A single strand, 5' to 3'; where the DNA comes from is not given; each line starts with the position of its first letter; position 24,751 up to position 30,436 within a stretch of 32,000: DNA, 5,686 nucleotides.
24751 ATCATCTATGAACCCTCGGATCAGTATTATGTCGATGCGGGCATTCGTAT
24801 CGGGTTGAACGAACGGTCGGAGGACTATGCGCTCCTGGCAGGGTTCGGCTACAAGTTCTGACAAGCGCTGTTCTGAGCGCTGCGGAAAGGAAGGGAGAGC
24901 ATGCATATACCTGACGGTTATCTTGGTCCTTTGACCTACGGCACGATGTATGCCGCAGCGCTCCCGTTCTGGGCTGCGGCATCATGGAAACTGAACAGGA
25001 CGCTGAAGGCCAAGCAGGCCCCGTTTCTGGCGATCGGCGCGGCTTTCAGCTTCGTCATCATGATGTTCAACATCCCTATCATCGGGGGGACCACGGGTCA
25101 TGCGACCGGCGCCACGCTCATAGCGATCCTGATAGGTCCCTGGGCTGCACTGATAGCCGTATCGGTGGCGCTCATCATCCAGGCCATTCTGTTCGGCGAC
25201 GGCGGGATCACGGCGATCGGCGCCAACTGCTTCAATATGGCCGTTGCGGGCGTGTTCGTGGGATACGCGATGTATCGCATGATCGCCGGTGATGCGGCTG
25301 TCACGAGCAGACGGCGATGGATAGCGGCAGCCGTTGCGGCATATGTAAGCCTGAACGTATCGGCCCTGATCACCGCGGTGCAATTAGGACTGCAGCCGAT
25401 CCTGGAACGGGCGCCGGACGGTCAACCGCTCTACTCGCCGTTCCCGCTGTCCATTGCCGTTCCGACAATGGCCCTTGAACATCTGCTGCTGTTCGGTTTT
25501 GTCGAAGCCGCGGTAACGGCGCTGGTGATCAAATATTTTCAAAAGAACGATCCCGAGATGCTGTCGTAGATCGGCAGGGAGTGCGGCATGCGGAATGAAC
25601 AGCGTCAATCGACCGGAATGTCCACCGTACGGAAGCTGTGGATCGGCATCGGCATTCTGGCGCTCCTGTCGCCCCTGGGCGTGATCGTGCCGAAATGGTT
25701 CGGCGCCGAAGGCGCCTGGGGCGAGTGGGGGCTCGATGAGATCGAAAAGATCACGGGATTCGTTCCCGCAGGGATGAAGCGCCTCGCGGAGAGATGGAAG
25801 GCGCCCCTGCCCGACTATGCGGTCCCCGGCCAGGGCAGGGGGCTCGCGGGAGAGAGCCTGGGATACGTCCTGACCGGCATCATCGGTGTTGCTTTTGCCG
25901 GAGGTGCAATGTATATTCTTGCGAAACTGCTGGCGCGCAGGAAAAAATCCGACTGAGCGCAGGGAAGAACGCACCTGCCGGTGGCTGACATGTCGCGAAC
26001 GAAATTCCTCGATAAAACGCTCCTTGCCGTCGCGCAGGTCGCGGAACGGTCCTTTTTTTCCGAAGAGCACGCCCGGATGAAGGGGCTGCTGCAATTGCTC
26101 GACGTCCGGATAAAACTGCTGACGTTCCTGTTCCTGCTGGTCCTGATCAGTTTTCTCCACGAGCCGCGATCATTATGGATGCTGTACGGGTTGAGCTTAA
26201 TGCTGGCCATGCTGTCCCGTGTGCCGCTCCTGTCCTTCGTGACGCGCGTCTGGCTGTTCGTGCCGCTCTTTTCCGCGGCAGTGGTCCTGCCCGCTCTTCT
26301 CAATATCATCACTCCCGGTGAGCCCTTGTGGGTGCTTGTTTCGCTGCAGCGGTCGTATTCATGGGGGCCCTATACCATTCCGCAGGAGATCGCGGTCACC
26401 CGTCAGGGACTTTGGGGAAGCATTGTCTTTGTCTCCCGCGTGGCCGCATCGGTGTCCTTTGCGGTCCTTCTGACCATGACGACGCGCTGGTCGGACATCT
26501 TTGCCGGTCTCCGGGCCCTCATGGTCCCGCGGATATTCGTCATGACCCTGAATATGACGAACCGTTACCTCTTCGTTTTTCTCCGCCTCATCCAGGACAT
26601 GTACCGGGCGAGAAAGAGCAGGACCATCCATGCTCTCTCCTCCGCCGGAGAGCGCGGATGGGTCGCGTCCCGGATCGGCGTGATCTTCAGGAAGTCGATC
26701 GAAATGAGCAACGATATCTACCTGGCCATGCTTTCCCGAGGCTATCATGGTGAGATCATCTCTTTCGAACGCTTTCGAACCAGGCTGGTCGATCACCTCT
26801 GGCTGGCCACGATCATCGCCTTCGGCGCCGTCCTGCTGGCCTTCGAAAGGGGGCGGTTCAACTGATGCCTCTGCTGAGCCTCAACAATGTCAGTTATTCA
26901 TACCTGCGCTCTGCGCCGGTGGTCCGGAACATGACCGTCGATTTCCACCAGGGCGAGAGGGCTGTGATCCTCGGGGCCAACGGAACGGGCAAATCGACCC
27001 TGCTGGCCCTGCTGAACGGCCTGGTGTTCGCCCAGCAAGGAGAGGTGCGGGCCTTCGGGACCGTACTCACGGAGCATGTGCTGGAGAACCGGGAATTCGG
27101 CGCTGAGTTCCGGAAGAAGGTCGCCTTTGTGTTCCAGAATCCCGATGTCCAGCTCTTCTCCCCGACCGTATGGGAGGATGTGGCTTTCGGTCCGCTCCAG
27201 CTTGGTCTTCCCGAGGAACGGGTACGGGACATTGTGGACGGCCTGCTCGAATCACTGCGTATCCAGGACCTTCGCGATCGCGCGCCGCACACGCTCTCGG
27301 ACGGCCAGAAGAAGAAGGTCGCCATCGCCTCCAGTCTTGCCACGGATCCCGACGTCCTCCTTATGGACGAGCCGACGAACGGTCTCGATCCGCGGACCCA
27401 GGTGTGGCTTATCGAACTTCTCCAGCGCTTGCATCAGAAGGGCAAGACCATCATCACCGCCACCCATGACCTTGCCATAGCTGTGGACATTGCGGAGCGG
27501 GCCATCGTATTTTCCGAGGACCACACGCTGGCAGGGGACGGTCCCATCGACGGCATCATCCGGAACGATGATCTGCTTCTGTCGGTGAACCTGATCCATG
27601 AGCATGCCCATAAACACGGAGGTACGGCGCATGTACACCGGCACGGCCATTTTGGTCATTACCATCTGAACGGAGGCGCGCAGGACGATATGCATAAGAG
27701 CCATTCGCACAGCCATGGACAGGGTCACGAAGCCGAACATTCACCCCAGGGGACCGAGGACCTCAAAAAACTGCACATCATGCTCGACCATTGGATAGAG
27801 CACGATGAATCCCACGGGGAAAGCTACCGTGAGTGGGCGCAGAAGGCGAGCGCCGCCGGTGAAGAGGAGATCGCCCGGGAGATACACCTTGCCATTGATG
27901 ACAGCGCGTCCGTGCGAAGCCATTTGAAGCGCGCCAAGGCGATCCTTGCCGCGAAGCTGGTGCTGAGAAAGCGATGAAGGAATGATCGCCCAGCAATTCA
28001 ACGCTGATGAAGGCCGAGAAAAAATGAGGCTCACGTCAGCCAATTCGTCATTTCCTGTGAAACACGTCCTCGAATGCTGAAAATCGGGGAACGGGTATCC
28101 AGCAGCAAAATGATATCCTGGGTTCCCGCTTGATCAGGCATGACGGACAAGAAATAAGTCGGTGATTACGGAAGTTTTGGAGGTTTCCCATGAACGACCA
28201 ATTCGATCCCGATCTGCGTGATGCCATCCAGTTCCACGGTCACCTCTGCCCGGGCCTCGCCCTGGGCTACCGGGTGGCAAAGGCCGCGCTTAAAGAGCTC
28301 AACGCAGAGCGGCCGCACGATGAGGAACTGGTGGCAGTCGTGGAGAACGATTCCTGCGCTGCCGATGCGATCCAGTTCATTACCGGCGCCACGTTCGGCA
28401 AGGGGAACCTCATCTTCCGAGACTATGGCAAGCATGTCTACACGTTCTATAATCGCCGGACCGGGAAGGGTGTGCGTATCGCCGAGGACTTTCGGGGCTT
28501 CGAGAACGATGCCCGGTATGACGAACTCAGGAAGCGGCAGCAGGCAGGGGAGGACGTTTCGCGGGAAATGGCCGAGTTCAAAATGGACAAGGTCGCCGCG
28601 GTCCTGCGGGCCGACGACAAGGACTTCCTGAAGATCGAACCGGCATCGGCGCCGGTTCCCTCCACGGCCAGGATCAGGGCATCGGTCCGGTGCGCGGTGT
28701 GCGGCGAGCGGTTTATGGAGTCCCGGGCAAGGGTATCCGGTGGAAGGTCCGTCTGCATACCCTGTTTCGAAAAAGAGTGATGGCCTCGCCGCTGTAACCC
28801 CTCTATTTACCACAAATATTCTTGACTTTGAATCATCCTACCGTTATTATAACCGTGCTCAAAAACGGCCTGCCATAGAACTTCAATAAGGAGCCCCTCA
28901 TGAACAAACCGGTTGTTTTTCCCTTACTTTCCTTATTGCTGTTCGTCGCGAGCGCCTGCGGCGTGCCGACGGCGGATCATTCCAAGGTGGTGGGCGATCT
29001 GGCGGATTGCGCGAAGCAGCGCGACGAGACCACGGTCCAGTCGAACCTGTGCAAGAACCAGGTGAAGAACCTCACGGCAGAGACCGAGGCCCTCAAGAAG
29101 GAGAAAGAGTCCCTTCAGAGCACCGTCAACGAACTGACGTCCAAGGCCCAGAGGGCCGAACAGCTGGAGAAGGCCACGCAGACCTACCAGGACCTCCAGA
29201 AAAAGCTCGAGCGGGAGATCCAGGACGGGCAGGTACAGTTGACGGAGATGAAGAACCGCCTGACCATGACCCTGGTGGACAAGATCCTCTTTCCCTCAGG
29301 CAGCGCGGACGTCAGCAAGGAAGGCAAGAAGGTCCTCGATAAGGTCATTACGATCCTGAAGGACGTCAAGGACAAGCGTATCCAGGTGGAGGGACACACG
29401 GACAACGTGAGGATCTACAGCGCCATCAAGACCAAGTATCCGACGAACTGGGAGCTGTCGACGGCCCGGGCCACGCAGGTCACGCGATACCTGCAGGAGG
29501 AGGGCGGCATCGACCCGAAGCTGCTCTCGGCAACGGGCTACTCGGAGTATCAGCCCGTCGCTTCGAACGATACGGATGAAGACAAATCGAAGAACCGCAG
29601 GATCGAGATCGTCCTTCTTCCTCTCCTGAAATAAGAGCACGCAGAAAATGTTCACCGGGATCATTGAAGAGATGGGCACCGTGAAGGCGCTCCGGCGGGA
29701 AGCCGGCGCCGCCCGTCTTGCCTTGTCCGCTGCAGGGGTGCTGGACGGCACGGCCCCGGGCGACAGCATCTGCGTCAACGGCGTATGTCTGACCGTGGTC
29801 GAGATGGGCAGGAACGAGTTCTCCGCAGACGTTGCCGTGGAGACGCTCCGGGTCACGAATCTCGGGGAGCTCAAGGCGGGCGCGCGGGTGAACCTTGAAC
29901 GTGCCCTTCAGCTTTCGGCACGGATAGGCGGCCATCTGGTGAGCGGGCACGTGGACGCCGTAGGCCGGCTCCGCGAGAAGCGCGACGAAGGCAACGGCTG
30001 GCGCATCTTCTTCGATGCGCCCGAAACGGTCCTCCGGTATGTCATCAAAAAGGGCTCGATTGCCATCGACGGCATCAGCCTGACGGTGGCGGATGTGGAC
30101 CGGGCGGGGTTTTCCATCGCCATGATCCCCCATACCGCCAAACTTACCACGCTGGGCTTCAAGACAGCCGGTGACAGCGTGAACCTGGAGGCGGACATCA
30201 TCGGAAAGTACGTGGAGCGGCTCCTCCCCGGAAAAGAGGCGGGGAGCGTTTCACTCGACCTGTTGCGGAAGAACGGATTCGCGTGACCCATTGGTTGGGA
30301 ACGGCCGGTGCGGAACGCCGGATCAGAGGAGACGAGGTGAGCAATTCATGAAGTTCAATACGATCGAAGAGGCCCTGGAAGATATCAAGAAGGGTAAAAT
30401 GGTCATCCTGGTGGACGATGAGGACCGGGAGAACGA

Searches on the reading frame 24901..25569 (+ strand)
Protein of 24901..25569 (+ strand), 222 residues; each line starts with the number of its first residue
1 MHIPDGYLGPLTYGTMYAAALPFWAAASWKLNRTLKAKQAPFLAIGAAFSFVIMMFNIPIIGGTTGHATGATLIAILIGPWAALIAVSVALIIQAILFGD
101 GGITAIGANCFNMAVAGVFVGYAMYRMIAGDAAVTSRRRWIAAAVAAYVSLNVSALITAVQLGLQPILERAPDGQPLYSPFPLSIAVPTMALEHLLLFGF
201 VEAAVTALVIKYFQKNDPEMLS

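Call 14: search_protein_families(library=pfam, proteins=[window:24901-25569:+], max_evalue=0.001)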
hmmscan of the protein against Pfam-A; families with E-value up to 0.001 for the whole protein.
window:24901-25569:+ (222 aa): 2 families
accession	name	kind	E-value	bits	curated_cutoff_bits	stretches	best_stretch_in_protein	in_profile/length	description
PF01891.21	CbiM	-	1.1e-61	208.8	23.1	1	2-220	1-205/205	Cobalt uptake substrate-specific transmembrane region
PF12822.12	ECF_trnsprt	-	1.8e-07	31.8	30.7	1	43-210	6-165/169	ECF transporter, substrate-specific component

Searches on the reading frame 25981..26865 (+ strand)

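Call 14: search_protein_families(library=pfam, proteins=[window:25981-26865:+], max_evalue=0.001)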
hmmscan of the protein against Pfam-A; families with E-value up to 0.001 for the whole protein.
window:25981-26865:+ (294 aa): 1 family
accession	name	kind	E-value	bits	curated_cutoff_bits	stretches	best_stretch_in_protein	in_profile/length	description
PF02361.21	CbiQ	-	2.6e-29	102.8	25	1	37-257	5-210/216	Cobalt transport protein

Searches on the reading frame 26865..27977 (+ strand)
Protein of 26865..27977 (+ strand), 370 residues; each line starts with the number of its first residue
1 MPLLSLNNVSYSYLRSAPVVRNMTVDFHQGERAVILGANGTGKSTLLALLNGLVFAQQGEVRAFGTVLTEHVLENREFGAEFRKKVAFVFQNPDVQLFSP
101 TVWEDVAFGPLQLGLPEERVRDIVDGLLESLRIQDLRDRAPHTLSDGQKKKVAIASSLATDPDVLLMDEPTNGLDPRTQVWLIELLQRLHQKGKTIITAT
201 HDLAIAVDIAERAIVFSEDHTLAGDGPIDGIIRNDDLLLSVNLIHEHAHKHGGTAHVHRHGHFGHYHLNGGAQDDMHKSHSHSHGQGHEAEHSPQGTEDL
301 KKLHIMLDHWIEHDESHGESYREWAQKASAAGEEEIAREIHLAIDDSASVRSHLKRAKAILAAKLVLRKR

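Call 14: search_protein_families(library=pfam, proteins=[window:26865-27977:+], max_evalue=0.001)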
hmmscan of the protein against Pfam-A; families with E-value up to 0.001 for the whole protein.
window:26865-27977:+ (370 aa): 5 families
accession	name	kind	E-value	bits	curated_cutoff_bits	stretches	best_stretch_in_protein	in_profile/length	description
PF00005.33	ABC_tran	-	1.4e-29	103.9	25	1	21-172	2-137/137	ABC transporter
PF13304.12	AAA_21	-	3.2e-19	70.5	27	2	135-207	229-303/304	AAA domain, putative AbiEii toxin, Type IV TA system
PF13175.12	AAA_15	-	2.2e-05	24.7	32.1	0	21-52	15-45/374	AAA ATPase domain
PF02463.25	SMC_N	-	9.6e-05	22.3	40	0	24-202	19-199/220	RecF/RecN/SMC N terminal domain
PF13555.12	AAA_29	-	0.0003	20.9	27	1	23-53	15-46/61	P-loop containing region of AAA domain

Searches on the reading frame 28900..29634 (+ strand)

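Call 14: search_protein_families(library=pfam, proteins=[window:28900-29634:+], max_evalue=0.001)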
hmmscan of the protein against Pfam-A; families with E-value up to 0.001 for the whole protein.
window:28900-29634:+ (244 aa): 2 families
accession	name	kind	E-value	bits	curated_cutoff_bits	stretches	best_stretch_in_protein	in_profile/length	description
PF00691.25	OmpA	-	7.5e-22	78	27.2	1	130-233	1-98/98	OmpA family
PF02183.23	HALZ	-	9.1e-05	23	28.1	1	52-83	11-42/43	Homeobox associated leucine zipper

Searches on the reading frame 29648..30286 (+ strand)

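Call 14: search_protein_families(library=pfam, proteins=[window:29648-30286:+], max_evalue=0.001)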
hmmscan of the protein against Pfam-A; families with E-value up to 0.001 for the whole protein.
window:29648-30286:+ (212 aa): 1 family
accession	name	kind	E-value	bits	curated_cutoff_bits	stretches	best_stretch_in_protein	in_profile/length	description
PF00677.23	Lum_binding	-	1.4e-51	172.9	27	2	99-183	1-86/86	Lumazine binding domain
